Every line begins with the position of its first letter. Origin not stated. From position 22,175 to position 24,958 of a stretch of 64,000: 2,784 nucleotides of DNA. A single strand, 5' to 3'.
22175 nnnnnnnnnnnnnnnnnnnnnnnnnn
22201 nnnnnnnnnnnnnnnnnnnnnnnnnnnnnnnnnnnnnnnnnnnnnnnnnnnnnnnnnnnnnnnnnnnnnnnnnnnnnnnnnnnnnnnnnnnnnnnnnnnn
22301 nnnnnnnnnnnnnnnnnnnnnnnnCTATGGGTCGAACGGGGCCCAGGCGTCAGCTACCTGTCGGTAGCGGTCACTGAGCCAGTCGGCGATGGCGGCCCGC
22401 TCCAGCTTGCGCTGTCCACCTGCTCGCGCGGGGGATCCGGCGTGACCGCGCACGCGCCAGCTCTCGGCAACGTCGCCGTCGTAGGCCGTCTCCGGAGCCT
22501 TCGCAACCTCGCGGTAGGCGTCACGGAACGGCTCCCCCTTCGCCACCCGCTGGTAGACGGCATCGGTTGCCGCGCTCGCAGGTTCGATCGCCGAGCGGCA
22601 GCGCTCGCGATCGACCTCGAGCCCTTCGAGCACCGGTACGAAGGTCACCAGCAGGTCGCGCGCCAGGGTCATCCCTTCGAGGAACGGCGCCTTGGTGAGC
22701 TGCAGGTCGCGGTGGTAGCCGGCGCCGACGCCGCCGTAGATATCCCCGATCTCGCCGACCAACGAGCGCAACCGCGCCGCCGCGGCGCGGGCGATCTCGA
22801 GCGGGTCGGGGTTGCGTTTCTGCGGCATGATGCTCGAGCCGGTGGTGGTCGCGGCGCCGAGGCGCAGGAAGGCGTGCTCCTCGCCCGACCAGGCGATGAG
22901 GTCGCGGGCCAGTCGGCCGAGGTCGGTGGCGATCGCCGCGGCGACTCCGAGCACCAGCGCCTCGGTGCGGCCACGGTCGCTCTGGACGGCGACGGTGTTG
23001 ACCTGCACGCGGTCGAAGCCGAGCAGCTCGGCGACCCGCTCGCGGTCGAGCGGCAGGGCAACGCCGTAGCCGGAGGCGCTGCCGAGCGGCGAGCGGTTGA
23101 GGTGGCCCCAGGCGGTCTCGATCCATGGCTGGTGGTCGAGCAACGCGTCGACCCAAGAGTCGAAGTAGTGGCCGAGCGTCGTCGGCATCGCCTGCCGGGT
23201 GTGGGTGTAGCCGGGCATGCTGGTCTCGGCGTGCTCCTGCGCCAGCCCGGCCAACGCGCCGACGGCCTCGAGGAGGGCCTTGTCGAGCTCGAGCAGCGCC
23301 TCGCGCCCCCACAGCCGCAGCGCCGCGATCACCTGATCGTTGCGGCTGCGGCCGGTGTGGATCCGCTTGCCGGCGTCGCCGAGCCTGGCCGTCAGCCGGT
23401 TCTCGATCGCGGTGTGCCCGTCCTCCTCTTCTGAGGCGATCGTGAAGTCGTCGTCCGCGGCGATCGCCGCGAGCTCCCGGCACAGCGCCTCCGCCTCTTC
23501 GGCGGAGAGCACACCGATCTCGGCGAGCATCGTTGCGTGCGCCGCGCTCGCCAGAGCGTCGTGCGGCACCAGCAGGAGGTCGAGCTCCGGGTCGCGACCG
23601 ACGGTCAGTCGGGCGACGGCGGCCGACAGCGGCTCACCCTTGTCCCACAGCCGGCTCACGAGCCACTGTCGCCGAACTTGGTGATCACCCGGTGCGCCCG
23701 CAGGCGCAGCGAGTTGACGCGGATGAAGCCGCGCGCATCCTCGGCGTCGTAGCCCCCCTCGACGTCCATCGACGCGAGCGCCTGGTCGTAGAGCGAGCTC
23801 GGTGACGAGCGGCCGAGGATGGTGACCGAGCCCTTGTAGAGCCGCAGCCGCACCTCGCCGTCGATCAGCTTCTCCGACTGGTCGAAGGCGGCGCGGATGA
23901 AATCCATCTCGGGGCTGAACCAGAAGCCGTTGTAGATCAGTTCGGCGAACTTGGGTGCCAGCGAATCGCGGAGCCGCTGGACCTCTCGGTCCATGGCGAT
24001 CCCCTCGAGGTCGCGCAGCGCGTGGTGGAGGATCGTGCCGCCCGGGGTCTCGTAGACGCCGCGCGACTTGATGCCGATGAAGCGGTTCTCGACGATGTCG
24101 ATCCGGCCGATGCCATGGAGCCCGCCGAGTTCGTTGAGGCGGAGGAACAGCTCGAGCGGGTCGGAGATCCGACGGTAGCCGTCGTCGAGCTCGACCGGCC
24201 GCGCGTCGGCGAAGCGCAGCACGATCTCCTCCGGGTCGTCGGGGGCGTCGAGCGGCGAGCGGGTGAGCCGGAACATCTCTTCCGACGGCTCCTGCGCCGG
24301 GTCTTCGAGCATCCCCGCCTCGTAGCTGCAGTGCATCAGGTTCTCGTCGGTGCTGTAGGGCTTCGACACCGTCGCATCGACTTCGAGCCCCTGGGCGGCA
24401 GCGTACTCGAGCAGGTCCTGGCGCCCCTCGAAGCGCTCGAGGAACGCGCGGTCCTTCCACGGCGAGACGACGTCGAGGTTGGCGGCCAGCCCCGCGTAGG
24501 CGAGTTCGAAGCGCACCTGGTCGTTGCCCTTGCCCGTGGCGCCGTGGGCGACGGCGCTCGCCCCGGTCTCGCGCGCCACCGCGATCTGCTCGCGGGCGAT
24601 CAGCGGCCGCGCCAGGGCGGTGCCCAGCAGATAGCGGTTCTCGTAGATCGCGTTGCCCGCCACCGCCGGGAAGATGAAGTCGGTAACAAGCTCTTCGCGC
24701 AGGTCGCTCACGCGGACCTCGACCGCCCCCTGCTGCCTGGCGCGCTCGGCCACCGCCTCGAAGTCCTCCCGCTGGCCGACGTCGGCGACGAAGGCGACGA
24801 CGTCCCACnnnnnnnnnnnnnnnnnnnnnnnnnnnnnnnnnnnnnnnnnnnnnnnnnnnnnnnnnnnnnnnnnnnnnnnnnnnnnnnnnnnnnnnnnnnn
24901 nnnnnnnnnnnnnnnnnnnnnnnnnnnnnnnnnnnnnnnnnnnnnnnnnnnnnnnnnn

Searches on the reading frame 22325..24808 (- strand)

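Call 51: search_protein_families(library=pfam, proteins=[window:22325-24808:-], max_evalue=0.001)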
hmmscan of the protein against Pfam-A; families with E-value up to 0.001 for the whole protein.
window:22325-24808:- (827 aa): 1 family
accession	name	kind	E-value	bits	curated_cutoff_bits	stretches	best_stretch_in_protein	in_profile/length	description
PF00206.25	Lyase_1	-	4.5e-50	171.3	27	1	420-679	31-309/312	Lyase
